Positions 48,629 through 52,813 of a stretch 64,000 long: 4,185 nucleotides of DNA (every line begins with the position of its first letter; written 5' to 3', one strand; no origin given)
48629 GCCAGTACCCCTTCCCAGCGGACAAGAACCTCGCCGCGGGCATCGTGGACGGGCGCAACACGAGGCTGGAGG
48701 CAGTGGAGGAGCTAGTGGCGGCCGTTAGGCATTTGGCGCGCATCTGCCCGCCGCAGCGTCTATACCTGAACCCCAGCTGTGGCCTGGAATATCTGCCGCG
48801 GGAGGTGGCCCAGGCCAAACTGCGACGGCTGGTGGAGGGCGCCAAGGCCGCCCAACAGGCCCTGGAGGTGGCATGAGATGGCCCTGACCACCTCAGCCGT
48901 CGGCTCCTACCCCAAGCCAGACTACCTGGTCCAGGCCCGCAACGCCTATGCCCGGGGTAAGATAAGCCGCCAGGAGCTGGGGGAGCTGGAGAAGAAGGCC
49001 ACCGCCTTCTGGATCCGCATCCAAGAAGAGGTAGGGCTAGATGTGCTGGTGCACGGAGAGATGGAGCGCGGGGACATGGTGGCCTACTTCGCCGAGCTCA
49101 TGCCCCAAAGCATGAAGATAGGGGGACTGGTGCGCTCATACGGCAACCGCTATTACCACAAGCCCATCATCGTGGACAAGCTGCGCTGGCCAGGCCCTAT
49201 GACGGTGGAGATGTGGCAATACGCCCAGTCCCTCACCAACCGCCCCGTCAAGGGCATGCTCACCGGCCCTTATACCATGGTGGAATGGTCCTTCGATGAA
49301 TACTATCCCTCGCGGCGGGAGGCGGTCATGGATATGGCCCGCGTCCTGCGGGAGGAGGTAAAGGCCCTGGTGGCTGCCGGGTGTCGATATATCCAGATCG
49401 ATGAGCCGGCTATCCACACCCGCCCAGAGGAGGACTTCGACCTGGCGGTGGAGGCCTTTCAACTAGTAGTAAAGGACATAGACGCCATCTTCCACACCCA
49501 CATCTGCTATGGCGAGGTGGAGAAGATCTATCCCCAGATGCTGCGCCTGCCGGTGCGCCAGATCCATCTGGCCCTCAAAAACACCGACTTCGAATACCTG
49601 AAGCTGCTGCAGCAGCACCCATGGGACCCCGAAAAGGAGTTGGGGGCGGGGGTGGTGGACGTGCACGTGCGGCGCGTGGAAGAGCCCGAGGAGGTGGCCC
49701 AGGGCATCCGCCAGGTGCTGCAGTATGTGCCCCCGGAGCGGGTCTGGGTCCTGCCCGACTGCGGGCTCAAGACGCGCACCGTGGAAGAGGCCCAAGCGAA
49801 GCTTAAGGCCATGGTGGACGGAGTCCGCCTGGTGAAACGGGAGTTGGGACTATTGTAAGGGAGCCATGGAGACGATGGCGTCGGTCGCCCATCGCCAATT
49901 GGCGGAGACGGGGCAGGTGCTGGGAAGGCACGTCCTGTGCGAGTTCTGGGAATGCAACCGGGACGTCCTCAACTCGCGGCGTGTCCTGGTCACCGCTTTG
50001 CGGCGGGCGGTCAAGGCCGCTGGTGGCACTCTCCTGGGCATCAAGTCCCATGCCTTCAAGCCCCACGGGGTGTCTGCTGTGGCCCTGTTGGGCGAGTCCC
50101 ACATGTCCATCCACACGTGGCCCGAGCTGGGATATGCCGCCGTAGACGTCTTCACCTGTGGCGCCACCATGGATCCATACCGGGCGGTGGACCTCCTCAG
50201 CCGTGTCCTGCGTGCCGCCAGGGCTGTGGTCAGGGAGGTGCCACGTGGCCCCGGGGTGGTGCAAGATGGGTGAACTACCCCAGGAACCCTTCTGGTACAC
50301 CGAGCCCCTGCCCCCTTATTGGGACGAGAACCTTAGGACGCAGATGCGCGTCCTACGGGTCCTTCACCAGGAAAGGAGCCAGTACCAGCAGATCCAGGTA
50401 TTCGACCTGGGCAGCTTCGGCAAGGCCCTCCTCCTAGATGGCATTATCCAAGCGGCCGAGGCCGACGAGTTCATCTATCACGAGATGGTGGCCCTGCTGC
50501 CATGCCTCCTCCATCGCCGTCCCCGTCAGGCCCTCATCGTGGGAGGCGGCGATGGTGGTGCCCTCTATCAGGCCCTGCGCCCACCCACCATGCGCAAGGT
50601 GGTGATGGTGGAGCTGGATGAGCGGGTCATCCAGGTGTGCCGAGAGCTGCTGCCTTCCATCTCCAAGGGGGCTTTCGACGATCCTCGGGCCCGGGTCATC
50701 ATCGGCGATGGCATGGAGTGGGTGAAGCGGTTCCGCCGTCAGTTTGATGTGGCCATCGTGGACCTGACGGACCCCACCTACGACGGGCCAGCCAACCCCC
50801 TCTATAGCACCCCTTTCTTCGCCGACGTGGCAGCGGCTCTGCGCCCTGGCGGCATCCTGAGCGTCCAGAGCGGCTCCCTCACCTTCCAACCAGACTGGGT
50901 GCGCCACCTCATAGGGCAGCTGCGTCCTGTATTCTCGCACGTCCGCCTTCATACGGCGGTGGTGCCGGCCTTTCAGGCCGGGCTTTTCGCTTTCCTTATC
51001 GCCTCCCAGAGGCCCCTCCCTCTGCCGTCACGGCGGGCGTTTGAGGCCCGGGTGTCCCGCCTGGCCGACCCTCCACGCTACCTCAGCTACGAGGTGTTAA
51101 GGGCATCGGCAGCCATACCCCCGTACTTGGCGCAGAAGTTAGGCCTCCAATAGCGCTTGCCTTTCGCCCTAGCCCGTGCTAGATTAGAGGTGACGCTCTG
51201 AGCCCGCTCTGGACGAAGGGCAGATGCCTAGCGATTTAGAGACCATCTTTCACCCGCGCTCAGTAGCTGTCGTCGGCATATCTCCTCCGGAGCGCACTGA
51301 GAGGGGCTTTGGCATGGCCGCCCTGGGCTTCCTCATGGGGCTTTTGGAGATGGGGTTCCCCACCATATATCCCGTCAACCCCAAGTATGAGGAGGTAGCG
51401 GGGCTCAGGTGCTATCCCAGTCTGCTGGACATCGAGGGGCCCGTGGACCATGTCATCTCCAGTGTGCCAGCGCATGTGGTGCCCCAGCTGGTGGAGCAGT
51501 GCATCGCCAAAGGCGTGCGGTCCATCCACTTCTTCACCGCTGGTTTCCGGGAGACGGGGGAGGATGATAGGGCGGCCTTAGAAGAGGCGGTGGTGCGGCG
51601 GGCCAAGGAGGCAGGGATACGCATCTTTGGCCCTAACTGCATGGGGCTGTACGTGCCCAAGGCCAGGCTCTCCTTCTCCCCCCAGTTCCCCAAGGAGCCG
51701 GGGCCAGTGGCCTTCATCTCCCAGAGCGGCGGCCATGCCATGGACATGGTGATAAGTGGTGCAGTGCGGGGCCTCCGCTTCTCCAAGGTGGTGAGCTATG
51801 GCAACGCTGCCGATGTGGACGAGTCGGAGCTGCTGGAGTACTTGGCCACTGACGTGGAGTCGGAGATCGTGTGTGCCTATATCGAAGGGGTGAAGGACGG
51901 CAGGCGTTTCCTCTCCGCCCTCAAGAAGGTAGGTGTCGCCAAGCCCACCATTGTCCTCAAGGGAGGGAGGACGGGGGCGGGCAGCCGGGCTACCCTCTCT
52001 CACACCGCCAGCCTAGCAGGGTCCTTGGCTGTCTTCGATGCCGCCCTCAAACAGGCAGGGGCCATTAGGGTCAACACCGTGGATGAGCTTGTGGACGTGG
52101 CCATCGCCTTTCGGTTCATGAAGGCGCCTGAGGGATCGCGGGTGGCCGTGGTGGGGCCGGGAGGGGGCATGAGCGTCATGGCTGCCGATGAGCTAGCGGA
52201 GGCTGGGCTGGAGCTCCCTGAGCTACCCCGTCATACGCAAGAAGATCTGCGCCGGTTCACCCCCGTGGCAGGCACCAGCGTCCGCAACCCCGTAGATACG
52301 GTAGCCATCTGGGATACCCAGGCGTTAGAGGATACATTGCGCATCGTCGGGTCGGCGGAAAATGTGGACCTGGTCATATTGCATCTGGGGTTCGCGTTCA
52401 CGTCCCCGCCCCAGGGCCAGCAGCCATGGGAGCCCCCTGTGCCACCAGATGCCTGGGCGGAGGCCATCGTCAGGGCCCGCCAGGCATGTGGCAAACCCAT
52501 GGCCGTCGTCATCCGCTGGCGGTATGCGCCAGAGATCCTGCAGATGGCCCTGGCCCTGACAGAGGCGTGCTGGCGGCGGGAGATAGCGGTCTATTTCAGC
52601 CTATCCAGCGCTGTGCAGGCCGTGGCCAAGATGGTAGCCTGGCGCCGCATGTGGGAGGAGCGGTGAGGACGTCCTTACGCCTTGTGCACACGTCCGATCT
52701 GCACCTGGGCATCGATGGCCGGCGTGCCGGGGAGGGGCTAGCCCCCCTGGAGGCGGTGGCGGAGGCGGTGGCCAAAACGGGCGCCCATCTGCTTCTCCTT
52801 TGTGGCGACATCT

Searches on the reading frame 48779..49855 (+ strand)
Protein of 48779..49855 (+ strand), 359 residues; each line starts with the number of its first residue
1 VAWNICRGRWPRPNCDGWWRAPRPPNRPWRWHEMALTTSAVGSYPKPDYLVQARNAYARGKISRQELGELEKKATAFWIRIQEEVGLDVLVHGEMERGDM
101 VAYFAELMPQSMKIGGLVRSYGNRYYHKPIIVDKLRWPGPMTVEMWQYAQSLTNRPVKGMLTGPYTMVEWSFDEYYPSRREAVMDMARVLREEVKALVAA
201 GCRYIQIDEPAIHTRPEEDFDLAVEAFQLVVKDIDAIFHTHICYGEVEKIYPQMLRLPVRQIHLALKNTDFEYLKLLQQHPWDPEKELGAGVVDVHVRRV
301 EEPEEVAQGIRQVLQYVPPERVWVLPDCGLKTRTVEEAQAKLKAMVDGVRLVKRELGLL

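Call 33: search_protein_families(library=pfam, proteins=[window:48779-49855:+], max_evalue=0.001)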
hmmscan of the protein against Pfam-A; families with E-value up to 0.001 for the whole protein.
window:48779-49855:+ (359 aa): 2 families
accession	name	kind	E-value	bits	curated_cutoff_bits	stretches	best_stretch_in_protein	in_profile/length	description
PF01717.24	Meth_synt_2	-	2.1e-82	277.4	21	1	37-347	2-320/324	Cobalamin-independent synthase, Catalytic domain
PF08267.18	Meth_synt_1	-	1.6e-15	57.9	27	1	146-295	140-290/313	Cobalamin-independent synthase, N-terminal domain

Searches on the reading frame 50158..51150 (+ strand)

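Call 33: search_protein_families(library=pfam, proteins=[window:50158-51150:+], max_evalue=0.001)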
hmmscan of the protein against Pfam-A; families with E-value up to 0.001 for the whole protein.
window:50158-51150:+ (331 aa): 2 families
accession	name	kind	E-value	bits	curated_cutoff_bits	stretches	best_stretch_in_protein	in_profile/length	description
PF01564.23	Spermine_synth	-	4.6e-47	160.4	22.9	1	104-285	1-179/186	Spermine/spermidine synthase domain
PF17284.7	Spermine_synt_N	-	3.5e-13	49.6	22.1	1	46-101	2-53/53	Spermidine synthase tetramerisation domain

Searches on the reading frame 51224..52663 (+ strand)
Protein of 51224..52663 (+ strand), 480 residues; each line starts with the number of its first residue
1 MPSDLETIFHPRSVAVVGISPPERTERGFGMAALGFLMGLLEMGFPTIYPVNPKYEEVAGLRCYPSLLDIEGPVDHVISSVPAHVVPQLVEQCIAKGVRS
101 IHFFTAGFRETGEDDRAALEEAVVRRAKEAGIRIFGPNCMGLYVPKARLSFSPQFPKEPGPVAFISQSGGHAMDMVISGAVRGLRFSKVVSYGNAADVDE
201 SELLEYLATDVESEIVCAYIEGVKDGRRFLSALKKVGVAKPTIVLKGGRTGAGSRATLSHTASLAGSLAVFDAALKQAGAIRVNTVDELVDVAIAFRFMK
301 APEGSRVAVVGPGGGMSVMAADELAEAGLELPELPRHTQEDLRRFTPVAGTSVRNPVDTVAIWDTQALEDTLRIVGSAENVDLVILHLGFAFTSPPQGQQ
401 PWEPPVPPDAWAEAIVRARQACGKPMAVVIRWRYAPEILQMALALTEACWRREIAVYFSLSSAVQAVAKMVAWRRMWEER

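Call 33: search_protein_families(library=pfam, proteins=[window:51224-52663:+], max_evalue=0.001)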
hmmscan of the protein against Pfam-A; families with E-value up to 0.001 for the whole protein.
window:51224-52663:+ (480 aa): 4 families
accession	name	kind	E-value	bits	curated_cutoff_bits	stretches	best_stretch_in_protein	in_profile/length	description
PF13607.11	Succ_CoA_lig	-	4.3e-47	159.8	27.4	1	159-295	1-137/138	Succinyl-CoA ligase like flavodoxin domain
PF13380.12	CoA_binding_2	-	3.8e-21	76.1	22.8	1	12-143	1-114/116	CoA binding domain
PF02629.25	CoA_binding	-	1.5e-09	39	22.3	1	38-107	24-97/97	CoA binding domain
PF19045.5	Ligase_CoA_2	-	2.6e-05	24.8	23.7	1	309-396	3-89/162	Ligase-CoA domain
